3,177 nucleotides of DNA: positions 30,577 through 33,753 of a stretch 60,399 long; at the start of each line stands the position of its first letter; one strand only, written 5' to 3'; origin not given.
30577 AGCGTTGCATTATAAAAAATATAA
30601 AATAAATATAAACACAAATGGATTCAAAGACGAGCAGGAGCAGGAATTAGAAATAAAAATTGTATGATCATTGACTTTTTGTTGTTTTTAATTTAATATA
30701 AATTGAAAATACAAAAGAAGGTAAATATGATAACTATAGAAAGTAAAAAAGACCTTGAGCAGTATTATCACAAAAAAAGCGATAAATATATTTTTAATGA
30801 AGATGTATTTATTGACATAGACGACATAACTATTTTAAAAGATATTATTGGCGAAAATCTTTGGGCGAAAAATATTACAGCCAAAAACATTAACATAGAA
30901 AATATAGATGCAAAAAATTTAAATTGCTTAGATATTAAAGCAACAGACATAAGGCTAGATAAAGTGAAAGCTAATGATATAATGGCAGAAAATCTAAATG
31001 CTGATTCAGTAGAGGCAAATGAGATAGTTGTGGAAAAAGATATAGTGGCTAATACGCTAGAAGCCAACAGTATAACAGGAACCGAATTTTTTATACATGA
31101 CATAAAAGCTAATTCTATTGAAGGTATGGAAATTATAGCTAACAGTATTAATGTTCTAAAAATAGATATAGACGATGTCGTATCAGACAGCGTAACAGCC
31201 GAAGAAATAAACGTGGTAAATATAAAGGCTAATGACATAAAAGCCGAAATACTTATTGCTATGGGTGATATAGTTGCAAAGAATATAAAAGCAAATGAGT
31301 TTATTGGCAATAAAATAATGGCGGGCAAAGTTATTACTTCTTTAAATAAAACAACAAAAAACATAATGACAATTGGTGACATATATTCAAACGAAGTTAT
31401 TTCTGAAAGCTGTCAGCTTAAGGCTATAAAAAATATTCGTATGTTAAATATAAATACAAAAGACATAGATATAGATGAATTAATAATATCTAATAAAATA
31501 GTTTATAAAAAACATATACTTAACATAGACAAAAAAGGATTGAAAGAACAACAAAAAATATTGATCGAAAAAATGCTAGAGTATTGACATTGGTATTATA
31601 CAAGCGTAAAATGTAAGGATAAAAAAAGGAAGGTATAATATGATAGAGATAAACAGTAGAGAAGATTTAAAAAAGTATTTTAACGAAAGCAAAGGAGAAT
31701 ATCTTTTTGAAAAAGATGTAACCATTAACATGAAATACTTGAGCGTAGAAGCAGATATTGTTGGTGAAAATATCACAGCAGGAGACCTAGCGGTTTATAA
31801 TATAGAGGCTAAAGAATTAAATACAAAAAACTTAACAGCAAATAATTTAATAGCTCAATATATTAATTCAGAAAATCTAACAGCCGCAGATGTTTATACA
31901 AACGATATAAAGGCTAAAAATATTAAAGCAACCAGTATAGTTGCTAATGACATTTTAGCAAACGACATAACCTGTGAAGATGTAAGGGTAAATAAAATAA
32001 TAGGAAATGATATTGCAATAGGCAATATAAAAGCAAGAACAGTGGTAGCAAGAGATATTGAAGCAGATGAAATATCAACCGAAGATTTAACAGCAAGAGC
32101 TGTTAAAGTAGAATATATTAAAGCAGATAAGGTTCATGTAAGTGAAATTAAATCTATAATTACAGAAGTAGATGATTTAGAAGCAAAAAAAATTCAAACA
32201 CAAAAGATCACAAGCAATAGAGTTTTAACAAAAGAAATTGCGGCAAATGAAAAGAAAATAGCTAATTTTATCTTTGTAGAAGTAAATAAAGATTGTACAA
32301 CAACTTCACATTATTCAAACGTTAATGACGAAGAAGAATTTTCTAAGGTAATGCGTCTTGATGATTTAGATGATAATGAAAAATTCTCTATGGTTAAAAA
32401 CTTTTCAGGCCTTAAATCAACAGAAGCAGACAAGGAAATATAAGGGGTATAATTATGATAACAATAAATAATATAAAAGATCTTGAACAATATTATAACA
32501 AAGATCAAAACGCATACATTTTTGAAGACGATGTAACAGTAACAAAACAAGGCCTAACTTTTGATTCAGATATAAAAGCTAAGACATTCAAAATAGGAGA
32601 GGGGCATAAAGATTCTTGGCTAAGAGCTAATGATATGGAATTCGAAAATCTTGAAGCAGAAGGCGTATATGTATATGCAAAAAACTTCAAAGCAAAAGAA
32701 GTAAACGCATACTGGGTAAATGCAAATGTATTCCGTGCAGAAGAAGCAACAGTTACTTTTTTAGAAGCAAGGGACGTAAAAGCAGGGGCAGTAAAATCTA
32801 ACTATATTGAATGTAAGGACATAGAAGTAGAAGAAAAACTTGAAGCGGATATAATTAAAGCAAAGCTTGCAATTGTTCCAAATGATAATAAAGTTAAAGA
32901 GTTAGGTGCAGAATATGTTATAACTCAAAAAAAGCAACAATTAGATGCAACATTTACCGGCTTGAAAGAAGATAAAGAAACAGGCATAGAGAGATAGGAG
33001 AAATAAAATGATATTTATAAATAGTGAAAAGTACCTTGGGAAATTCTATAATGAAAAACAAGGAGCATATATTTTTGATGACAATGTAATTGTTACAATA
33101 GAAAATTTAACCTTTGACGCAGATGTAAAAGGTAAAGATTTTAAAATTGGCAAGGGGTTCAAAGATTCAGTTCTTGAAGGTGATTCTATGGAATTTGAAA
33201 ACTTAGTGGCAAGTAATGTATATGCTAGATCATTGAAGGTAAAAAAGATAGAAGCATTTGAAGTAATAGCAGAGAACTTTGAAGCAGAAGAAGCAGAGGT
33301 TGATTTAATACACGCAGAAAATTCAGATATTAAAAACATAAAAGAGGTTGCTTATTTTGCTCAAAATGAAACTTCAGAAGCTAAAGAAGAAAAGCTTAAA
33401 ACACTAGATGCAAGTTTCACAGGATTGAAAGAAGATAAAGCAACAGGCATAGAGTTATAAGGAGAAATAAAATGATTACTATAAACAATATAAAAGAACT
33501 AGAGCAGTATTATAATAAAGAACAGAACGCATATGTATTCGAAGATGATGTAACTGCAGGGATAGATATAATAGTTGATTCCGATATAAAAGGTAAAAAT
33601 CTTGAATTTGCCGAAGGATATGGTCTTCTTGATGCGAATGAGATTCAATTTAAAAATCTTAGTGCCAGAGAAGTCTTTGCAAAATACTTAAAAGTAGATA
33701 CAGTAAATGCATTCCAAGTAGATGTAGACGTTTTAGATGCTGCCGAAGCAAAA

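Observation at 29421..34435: Eight tandem same-strand paralogues of an unrecognised repeat-protein family with conserved N- and C-terminal caps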

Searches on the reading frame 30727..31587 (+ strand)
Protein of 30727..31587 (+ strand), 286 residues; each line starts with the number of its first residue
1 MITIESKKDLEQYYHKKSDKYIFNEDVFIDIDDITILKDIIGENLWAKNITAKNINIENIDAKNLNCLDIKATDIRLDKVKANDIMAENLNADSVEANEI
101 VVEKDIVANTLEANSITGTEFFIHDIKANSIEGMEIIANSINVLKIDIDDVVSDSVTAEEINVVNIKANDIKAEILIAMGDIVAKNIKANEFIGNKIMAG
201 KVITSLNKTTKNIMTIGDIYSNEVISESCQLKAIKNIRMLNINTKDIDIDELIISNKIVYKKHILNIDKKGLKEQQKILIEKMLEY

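Call 3: search_protein_families(library=pfam, proteins=[window:30727-31587:+], max_evalue=1)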
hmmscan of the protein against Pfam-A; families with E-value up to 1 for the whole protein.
window:30727-31587:+ (286 aa): 1 family
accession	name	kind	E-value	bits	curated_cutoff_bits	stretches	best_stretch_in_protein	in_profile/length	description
PF22528.1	PRMT_C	-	0.76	10.1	27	0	121-160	36-75/164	Arginine methyltransferase oligomerization subdomain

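Call 4: search_protein_families(library=ncbifam, proteins=[window:30727-31587:+], max_evalue=1)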
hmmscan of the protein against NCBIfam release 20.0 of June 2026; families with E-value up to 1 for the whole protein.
window:30727-31587:+ (286 aa): 0 families

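Call 14: search_protein_families(library=phrogs, proteins=[window:30727-31587:+], max_evalue=0.1)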
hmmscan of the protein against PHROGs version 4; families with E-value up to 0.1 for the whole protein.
window:30727-31587:+ (286 aa): 2 families
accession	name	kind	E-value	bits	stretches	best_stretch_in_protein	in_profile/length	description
phrog_32822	-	head and packaging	7.9e-06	24.8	1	38-269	917-1131/1548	virion structural protein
phrog_26466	-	unknown function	0.021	12.8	1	44-118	1121-1197/2337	-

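Call 68: search_protein_families(library=padloc, proteins=[window:30727-31587:+], max_evalue=0.1)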
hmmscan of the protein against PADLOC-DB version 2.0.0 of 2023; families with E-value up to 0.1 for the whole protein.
window:30727-31587:+ (286 aa): 1 family
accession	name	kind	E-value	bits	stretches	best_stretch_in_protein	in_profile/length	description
PDLC01280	Cas5g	-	0.074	10.2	1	87-167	21-97/384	CAS-I-U; effector_G5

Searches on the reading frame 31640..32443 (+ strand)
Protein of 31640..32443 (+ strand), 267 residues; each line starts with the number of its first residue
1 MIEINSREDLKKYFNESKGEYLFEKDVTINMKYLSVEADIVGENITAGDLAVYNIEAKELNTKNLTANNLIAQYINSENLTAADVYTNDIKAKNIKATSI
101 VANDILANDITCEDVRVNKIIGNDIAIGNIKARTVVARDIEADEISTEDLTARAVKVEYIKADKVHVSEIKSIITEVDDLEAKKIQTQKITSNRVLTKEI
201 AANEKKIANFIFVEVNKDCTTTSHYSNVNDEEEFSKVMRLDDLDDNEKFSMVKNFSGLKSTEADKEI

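Call 3: search_protein_families(library=pfam, proteins=[window:31640-32443:+], max_evalue=1)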
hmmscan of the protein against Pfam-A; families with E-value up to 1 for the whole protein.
window:31640-32443:+ (267 aa): 2 families
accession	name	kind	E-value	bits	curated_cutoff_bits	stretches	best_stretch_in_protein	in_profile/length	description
PF25296.1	Decapeptide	-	0.04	14.2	45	0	54-97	21-64/74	Decapeptide repeat region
PF24158.1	DUF7409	-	0.2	12.4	27.8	0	130-153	12-35/47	Domain of unknown function (DUF7409)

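Call 4: search_protein_families(library=ncbifam, proteins=[window:31640-32443:+], max_evalue=1)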
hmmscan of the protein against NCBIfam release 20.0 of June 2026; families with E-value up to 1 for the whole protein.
window:31640-32443:+ (267 aa): 2 families
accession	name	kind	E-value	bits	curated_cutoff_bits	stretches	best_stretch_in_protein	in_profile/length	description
NF040878.1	SE1561_fam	subfamily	0.18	11.8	40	1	157-183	19-45/46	SE1561 family protein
NF011744.0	PRK15197.1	equivalog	0.33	10.1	274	1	47-133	178-262/291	SPI-2 type III secretion system effector PipB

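Call 68: search_protein_families(library=padloc, proteins=[window:31640-32443:+], max_evalue=0.1)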
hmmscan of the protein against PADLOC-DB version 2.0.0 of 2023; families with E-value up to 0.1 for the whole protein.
window:31640-32443:+ (267 aa): 0 families

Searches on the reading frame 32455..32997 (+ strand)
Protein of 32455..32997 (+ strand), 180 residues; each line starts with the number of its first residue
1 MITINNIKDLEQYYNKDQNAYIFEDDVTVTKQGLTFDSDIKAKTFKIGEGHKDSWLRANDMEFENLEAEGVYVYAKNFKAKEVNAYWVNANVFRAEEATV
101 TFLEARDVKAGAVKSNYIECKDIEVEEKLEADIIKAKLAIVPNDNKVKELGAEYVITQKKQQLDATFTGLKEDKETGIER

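Call 3: search_protein_families(library=pfam, proteins=[window:32455-32997:+], max_evalue=1)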
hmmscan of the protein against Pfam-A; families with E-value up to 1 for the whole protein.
window:32455-32997:+ (180 aa): 2 families
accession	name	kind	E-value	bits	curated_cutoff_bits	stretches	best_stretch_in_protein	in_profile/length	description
PF01755.23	Glyco_transf_25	-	0.064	13.5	24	1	15-86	83-157/199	Glycosyltransferase family 25 (LPS biosynthesis protein)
PF02236.22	Viral_DNA_bi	-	0.086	13.5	23.5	1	132-169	17-53/79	Viral DNA-binding protein, all alpha domain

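Call 4: search_protein_families(library=ncbifam, proteins=[window:32455-32997:+], max_evalue=1)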
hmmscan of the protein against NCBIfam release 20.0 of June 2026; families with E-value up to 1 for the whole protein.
window:32455-32997:+ (180 aa): 2 families
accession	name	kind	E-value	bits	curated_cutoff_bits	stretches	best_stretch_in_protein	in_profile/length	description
NF011576.0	PRK15000.1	subfamily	0.036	13.7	301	1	55-125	53-123/200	peroxiredoxin C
NF001465.0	PRK00321.1-6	subfamily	0.045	12.9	489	1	108-178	199-269/302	recombination-associated protein RdgC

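Call 14: search_protein_families(library=phrogs, proteins=[window:32455-32997:+], max_evalue=0.1)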
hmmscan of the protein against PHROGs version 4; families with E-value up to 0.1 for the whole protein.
window:32455-32997:+ (180 aa): 0 families

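Call 28: search_dna_similar(query=window:32455-32994:+, collection=phages, mode=protein, max_evalue=0.01, max_rows=20)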
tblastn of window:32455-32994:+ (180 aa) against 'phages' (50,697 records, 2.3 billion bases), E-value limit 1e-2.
No match.

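Call 68: search_protein_families(library=padloc, proteins=[window:32455-32997:+], max_evalue=0.1)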
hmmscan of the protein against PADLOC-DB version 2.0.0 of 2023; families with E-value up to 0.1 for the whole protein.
window:32455-32997:+ (180 aa): 0 families

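Call 83: find_related_loci(query=A5, collection=viral_contigs, flank=6000)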
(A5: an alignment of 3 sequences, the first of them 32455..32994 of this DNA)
Query A5 (180 aa) in viral_contigs; peptide patterns used: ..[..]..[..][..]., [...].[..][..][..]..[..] (x = any residue, [..] = any of these).
305 stretches matched a pattern, but none encodes a relative of the query by tblastn (E <= 1e-3).

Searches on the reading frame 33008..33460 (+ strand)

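Call 3: search_protein_families(library=pfam, proteins=[window:33008-33460:+], max_evalue=1)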
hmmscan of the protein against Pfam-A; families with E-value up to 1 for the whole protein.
window:33008-33460:+ (150 aa): 2 families
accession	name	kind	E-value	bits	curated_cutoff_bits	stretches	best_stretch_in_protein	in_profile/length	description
PF17220.8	DUF5137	-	0.14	13.5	25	1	62-105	27-70/78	Protein of unknown function (DUF5137)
PF16722.10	SAPIS-gp6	-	0.17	12.8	27.4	1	80-131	6-55/72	Pathogenicity island protein gp6 in Staphylococcus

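Call 4: search_protein_families(library=ncbifam, proteins=[window:33008-33460:+], max_evalue=1)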
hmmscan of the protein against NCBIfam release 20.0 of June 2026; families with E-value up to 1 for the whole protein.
window:33008-33460:+ (150 aa): 1 family
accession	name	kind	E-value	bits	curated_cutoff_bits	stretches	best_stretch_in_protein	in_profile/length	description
NF011267.0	PRK14674.1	equivalog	0.032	14.3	232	1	74-120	14-59/133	hypothetical protein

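Call 68: search_protein_families(library=padloc, proteins=[window:33008-33460:+], max_evalue=0.1)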
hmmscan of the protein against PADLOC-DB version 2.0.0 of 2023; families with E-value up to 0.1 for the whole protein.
window:33008-33460:+ (150 aa): 0 families

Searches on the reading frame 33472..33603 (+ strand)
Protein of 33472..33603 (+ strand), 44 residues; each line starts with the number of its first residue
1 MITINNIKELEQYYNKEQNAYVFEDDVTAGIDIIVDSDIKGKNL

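Call 69: search_solved_structures(query=A4, max_evalue=10, show_alignments=1)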
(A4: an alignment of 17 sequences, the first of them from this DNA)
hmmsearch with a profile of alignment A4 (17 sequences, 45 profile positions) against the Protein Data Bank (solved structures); distinct sequences matched with E-value up to 10: 2.
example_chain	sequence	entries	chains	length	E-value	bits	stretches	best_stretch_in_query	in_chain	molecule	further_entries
8i4m_G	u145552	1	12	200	0.24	14.5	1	13-34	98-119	Adaptor protein(gp22) of the cyanophage P-SCSP1u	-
2orw_A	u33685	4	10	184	0.75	12.9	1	4-29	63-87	Thymidine kinase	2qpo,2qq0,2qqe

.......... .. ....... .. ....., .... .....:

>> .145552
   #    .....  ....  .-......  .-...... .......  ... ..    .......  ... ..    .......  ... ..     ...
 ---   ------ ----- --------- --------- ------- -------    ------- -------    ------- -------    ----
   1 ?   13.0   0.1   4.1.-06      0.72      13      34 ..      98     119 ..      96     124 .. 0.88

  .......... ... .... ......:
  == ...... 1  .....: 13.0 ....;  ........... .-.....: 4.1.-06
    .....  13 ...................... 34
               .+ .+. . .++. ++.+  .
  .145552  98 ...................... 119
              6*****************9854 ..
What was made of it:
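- Tried and rejected: The N-cap-only profile found nothing (best E 0.24, call 69).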
